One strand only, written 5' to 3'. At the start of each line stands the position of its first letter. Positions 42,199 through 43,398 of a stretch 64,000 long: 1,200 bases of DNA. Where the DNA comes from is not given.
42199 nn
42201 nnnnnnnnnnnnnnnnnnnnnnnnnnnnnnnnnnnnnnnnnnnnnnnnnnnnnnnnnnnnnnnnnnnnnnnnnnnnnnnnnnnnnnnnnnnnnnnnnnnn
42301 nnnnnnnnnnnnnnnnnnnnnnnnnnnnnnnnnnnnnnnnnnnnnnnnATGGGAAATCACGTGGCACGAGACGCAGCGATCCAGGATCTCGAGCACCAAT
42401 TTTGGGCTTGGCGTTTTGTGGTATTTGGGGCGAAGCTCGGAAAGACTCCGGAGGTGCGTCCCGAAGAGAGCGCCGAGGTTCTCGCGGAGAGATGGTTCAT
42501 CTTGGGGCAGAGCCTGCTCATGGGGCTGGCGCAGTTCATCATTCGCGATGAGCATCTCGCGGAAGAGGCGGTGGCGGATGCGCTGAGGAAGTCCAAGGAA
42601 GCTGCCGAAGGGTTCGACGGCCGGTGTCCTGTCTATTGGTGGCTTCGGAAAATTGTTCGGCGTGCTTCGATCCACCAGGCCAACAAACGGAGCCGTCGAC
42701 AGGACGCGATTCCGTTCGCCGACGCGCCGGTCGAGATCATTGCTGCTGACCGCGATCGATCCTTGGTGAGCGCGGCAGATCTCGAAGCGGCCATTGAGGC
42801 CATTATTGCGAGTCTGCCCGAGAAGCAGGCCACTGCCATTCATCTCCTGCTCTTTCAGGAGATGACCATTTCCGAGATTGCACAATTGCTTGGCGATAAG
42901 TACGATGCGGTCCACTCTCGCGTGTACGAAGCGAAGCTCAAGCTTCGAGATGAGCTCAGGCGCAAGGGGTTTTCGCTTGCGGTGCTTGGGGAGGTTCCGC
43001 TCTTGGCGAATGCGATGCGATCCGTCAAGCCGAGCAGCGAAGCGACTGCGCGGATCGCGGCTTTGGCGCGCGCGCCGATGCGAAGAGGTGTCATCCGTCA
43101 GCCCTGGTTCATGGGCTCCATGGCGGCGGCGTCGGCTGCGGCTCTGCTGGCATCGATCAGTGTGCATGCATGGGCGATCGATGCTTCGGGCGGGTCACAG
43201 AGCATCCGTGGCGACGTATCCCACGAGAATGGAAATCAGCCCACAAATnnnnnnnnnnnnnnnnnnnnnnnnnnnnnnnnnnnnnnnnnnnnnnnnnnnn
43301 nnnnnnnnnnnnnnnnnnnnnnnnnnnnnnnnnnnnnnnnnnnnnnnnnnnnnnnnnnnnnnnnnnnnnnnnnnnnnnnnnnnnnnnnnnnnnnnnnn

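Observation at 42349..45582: ECF sigma domain fused in frame to a TM helix and about 800 aa of extracytoplasmic repeats: a one-polypeptide trans-envelope signalling candidate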

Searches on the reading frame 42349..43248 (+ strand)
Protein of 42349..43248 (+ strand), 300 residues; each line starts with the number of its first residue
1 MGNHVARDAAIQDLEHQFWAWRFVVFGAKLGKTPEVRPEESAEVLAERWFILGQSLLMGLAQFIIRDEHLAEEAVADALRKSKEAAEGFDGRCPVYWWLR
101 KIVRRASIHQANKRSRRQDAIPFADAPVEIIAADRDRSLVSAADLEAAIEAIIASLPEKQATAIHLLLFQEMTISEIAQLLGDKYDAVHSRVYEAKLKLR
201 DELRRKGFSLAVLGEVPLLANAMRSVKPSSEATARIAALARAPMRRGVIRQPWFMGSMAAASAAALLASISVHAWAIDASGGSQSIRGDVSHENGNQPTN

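Call 9: find_homologous_proteins(query=window:42349-43194:+, max_evalue=10)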
Query seq(282 aa) (282 aa): 10 proteins with E <= 10 among 8000 candidates.
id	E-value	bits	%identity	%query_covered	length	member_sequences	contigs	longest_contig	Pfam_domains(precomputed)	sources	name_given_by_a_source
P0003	1.7e-7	49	33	58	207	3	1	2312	PF04545.23,PF04542.21,PF08281.19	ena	-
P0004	2.4e-5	42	30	52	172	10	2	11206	PF04542.21,PF08281.19,PF22029.3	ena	-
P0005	2.2e-4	39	29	54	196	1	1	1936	PF07638.18,PF04545.23,PF04542.21,PF08281.19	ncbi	-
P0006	3.1e-4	38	29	56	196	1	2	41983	PF07638.18,PF04545.23,PF04542.21,PF08281.19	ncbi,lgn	-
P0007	2.6e-3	35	29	52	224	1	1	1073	PF04545.23,PF04542.21,PF08281.19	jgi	jgi:RNA polymerase sigma factor (sigma-70 family)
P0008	7.2e-1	27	27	57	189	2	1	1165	PF13384.13,PF04545.23,PF04542.21,PF08281.19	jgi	-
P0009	9.6e-1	27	36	16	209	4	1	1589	PF07638.18,PF04545.23,PF04542.21,PF08281.19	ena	-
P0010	1.6e+0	26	24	60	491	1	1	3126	PF04545.23,PF04542.21,PF08281.19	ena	-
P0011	5.3e+0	25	31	49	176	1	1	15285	PF04545.23,PF04542.21,PF08281.19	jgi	jgi:RNA polymerase sigma-70 factor (ECF subfamily)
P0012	8.4e+0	24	22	41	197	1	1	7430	PF04545.23,PF04542.21,PF08281.19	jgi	-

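Call 27: search_solved_structures(query=window:42349-43248:+, max_evalue=0.1, show_alignments=2)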
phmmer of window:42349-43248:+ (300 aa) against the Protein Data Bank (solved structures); distinct sequences matched with E-value up to 0.1: 15.
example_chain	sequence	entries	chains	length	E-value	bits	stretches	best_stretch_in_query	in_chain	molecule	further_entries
6in7_B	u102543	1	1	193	1.9e-06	30.8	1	54-198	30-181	RNA polymerase sigma-H factor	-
8z6g_B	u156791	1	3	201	2e-06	30.8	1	54-199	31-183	RNA polymerase sigma factor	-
9m9d_F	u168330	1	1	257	0.00031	23.6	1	67-203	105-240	ECF RNA polymerase sigma factor SigE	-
9m9e_F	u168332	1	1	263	0.00033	23.5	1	67-203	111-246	ECF RNA polymerase sigma factor SigE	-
9m98_F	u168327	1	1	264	0.00033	23.5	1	67-203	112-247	ECF RNA polymerase sigma factor SigE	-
5wuq_A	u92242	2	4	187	0.00094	22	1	64-204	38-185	ECF RNA polymerase sigma factor SigW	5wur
6jcy_F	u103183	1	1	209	0.0013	21.6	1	40-203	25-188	ECF RNA polymerase sigma factor SigH,ECF RNA polymerase sigma factor SigE,ECF RNA polymera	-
4nqw_A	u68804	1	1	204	0.0021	20.9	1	54-201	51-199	ECF RNA polymerase sigma factor SigK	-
6jhe_A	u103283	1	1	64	0.013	18.3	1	146-204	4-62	ECF RNA polymerase sigma factor SigW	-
1or7_A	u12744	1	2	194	0.016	17.9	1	73-199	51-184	RNA polymerase sigma-E factor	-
6jbq_F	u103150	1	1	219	0.023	17.5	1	73-199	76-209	ECF RNA polymerase sigma-E factor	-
6pfv_A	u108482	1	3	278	0.03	17.1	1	128-203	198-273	RNA polymerase sigma factor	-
6pfj_A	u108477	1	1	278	0.031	17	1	128-203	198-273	RNA polymerase sigma factor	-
8jzt_A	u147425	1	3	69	0.048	16.4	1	148-203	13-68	RNA polymerase sigma factor SigF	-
5zx2_F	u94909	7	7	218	0.072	15.8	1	40-203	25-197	ECF RNA polymerase sigma factor SigH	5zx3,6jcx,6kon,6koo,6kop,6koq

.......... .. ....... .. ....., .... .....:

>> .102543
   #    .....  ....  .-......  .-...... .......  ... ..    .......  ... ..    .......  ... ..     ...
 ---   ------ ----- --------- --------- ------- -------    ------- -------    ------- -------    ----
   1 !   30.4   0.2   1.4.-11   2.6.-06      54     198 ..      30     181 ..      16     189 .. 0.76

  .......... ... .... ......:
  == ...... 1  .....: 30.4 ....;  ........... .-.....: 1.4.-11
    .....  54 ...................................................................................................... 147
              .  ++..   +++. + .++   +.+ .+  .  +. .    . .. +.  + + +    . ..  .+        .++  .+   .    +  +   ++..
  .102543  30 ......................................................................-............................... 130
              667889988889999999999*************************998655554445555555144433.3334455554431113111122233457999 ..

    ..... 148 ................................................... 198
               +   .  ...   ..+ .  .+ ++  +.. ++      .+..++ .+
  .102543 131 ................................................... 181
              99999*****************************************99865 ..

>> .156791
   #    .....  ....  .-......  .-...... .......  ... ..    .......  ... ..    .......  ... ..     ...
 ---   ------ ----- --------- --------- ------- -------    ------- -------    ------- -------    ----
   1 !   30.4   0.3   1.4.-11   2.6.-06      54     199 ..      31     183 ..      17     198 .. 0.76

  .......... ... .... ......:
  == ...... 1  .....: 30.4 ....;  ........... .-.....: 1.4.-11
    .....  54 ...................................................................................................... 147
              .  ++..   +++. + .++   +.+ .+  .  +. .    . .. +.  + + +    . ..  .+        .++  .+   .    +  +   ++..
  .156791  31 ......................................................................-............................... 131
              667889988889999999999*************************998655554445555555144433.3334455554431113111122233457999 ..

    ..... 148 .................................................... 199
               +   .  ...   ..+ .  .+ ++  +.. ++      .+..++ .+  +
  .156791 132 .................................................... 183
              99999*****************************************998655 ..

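Call 30: predict_structure(alignment_id=A2)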
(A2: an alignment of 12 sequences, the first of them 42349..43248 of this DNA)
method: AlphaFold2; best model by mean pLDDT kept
length: 300 residues; sequences in the alignment: 12
mean_pLDDT: 70.5   pTM: 0.41
mean pLDDT of the five models: 70.5, 70.3, 65.5, 62.9, 60.9
residues with pLDDT >= 90: 69; 70-90: 108; 50-70: 47; < 50: 76
segments of 3 or more residues with pLDDT < 50: 121-139, 211-228, 242-252, 254-256, 281-300
pLDDT, mean of each block of 10 residues (from residue 1): 78 91 84 72 88 91 90 93 88 90 92 73 37 39 77 93 89 86 90 86 76 45 45 55 44 45 53 51 38 39
secondary structure, 60 per line:
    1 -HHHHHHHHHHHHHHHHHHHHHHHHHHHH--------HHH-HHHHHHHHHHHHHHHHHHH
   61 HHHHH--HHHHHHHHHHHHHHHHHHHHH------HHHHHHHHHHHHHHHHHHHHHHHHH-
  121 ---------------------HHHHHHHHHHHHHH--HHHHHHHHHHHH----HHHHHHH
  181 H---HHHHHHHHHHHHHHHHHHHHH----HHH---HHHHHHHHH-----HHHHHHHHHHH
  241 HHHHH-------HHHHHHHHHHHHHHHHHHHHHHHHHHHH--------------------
elements in order: H2-29 H42-65 H68-88 H95-119 H142-155 H158-169 H174-181 H185-205 H216-224 H230-245 H253-280

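Call 41: fold_search(model_id=the predicted structure, library=pdb)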
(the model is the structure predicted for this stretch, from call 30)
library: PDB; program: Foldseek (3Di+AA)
matches with E <= 10: 273; with E <= 0.001: 17
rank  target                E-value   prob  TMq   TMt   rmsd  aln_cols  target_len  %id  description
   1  9m9e_F                4.7e-05  1.00  0.20  0.32  14.1       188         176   21  Structural Basis of Pausing During Transcription Initiation in Mycobacterium tuberculosis (released 2026-01-14)
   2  6jcx_F                1.1e-04  1.00  0.21  0.32  20.9       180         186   24  Mycobacterium tuberculosis transcription initiation complex with ECF sigma factor sigma H and 6nt RNA (released 2019-05-29)
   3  6kon_F                1.5e-04  1.00  0.24  0.37  20.4       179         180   21  Mycobacterium tuberculosis initial transcription complex comprising sigma H and 5'-OH RNA of 5 nt (released 2020-03-11)
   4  6in7_B                1.9e-04  1.00  0.25  0.41  13.3       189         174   21  Crystal structure of AlgU in complex with MucA(cyto) (released 2019-07-24)
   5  8z6g_B                2.2e-04  1.00  0.21  0.36  12.2       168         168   21  the AlgU-MucAcyto complex structure in Pseudomonas aeruginosa (released 2024-05-08)
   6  5zx2_F                2.6e-04  1.00  0.24  0.39  19.9       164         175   22  Mycobacterium tuberculosis RNA polymerase transcription initiation complex with ECF sigma factor sigma H and 7nt RNA (released 2019-03-20)
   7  6kop_F                2.8e-04  1.00  0.22  0.39  21.8       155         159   23  Mycobacterium tuberculosis initial transcription complex comprising sigma H and 5'-OH RNA of 9 nt (released 2020-03-11)
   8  6koo_F                3.5e-04  1.00  0.21  0.33  21.0       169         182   23  Mycobacterium tuberculosis initial transcription complex comprising sigma H and 5'-OH RNA of 7 nt (released 2020-03-11)
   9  6dv9_F                4.0e-04  1.00  0.24  0.39  21.1       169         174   21  Crystal structure of Mycobacterium tuberculosis transcription initiation complex(ECF sigma factor L) containing 5nt RN (released 2019-02-20)
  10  6jcy_F                4.2e-04  1.00  0.22  0.38  21.2       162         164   24  Mycobacterium tuberculosis RNA polymerase transcription initiation open complex with a chimeric ECF sigma factor sigH/ (released 2019-05-29)
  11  1or7_B                4.4e-04  1.00  0.22  0.39  12.7       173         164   20  Crystal Structure of Escherichia coli sigmaE with the Cytoplasmic Domain of its Anti-sigma RseA (released 2003-04-15)
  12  5uxx_C                4.6e-04  1.00  0.26  0.44  13.3       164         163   21  Co-crystal structure of the sigma factor RpoE in complex with the anti-sigma factor NepR from Bartonella quintana (released 2018-02-28)
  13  8z6g_D                4.8e-04  1.00  0.19  0.33  11.4       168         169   23  the AlgU-MucAcyto complex structure in Pseudomonas aeruginosa (released 2024-05-08)
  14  1or7_A                4.8e-04  1.00  0.21  0.33  14.8       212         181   18  Crystal Structure of Escherichia coli sigmaE with the Cytoplasmic Domain of its Anti-sigma RseA (released 2003-04-15)
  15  5wuq_B                5.0e-04  1.00  0.29  0.51  12.6       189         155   18  Crystal structure of SigW in complex with its anti-sigma RsiW, a zinc binding form (released 2017-03-29)
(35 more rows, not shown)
